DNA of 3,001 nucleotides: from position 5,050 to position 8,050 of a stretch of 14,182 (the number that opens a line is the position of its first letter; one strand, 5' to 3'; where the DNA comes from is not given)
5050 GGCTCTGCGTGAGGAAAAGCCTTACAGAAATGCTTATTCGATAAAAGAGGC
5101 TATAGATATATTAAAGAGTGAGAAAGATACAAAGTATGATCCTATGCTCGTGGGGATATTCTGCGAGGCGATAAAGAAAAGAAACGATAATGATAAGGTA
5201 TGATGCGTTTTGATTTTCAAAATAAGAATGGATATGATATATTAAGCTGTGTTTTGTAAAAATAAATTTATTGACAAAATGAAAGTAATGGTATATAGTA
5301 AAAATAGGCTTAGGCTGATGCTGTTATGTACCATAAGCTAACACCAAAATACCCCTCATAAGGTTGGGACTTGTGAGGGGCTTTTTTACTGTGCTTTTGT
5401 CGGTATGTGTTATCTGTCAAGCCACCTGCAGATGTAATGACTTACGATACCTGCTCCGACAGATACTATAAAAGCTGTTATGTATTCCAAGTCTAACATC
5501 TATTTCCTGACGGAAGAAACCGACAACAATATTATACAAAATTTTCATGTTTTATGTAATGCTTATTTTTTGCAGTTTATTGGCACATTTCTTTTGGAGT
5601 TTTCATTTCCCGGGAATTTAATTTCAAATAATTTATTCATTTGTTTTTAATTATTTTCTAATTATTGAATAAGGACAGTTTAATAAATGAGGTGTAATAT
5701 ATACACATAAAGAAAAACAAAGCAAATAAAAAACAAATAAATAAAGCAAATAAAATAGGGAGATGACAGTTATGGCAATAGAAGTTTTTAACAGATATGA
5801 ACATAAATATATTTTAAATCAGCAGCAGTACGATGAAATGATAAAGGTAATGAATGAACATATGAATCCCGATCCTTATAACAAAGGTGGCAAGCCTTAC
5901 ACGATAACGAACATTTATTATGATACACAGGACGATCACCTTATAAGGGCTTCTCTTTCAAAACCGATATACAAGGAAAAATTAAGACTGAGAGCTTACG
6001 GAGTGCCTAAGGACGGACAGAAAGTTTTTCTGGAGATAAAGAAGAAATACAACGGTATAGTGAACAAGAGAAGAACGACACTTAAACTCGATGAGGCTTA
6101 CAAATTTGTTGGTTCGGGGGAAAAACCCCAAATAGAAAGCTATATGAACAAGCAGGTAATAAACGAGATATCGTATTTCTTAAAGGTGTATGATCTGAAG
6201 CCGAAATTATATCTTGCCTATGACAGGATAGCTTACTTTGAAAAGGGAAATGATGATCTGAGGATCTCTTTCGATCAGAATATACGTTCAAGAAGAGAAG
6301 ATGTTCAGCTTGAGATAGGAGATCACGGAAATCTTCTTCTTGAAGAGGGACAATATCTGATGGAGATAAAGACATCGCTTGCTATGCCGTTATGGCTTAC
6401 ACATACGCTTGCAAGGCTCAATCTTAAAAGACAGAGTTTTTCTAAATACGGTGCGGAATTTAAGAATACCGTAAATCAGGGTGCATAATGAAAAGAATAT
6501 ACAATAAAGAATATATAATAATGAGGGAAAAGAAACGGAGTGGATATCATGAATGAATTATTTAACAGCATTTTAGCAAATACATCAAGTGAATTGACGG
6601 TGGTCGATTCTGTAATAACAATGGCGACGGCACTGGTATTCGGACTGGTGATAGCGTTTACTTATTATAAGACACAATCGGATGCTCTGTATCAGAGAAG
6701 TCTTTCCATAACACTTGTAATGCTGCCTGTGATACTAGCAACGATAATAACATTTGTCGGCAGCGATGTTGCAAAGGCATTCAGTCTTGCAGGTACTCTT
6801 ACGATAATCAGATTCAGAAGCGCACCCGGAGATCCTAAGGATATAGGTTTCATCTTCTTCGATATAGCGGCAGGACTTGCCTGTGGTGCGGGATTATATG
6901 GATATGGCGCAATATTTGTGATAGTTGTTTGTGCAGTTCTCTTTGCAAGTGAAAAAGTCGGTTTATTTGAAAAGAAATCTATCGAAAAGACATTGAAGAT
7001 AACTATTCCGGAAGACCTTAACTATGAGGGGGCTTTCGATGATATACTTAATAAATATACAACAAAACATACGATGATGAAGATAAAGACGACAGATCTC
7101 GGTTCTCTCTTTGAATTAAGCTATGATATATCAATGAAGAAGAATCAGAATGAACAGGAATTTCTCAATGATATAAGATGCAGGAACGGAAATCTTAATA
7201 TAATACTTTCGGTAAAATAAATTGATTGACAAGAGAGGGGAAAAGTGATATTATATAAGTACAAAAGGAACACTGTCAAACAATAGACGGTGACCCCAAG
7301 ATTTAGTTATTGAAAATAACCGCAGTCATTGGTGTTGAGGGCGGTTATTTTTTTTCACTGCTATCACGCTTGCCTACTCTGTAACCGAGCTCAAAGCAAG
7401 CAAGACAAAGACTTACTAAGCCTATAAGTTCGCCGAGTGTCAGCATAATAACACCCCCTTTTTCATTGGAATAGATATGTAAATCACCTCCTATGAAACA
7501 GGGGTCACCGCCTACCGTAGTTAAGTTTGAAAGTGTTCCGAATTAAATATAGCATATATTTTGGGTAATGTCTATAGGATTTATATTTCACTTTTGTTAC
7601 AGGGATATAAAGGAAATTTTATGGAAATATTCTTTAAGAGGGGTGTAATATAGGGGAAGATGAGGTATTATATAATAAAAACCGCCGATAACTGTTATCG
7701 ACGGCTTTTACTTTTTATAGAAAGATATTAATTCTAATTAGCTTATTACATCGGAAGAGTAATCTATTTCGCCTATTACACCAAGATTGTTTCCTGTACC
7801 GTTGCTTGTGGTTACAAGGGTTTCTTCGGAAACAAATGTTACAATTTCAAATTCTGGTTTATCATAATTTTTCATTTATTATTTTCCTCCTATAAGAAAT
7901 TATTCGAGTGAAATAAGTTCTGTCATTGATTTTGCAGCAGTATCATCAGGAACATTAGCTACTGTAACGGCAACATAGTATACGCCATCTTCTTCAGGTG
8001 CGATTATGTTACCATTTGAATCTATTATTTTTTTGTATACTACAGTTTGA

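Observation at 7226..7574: Second, unrelated small-toxin/sRNA convergent module immediately downstream of the DUF4956 gene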

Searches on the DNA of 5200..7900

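Call 21: search_rna_families(source=window, start=5200, end=7900, threshold=evalue, max_evalue=10)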
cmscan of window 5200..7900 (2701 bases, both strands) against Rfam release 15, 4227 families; matches with E-value up to 10: 10.
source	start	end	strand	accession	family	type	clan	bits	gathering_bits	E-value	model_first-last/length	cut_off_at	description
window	7670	7746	-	RF02074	STnc240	Gene; sRNA;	-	25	55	1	1-77/77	no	Enterobacterial sRNA STnc240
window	5344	5488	-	RF02431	SpF22_sRNA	Gene; sRNA;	-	22.2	55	0.25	1-140/140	no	Streptococcus sRNA SpF22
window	7616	7715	+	RF02053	STnc430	Gene; sRNA;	-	21.9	47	2.2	1-162/162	no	Enterobacterial sRNA STnc430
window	6282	6350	+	RF01211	SNORD124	Gene; snRNA; snoRNA; CD-box;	-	20.7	40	2.3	1-104/104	no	Small nucleolar RNA SNORD124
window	7674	7768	-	RF02899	AaHKsRNA54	Gene; sRNA;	-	20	37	3.1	1-118/118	no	Aggregatibacter sRNA 54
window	7312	7389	-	RF02083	OrzO-P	Gene; antitoxin;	-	19.6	60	6.2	1-76/76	no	OrzO-P RNA antitoxin family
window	7186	7351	-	RF01459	rliE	Gene; sRNA;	-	18.3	90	7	1-222/222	no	Listeria sRNA rliE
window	5361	5465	+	RF00218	SNORD46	Gene; snRNA; snoRNA; CD-box;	CL00061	18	40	1.8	1-104/104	no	Small nucleolar RNA SNORD46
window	5344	5413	-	RF00514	His_leader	Cis-reg; leader;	-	18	49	8.3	1-126/126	no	Histidine operon leader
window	7371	7391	-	RF02914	DUF805b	Cis-reg;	CL00115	12.5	35.6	6.6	1-35/35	no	DUF805b RNA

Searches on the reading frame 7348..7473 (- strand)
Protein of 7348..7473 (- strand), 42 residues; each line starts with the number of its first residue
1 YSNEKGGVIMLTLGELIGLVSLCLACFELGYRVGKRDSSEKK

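Call 63: find_homologous_proteins(query=window:7348-7473:-, max_evalue=10)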
Query seq(42 aa) (42 aa): 1 proteins with E <= 10 among 1 candidates.
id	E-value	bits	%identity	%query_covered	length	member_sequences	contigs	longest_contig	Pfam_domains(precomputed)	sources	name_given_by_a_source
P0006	8.1e-13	64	100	79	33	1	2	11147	-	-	-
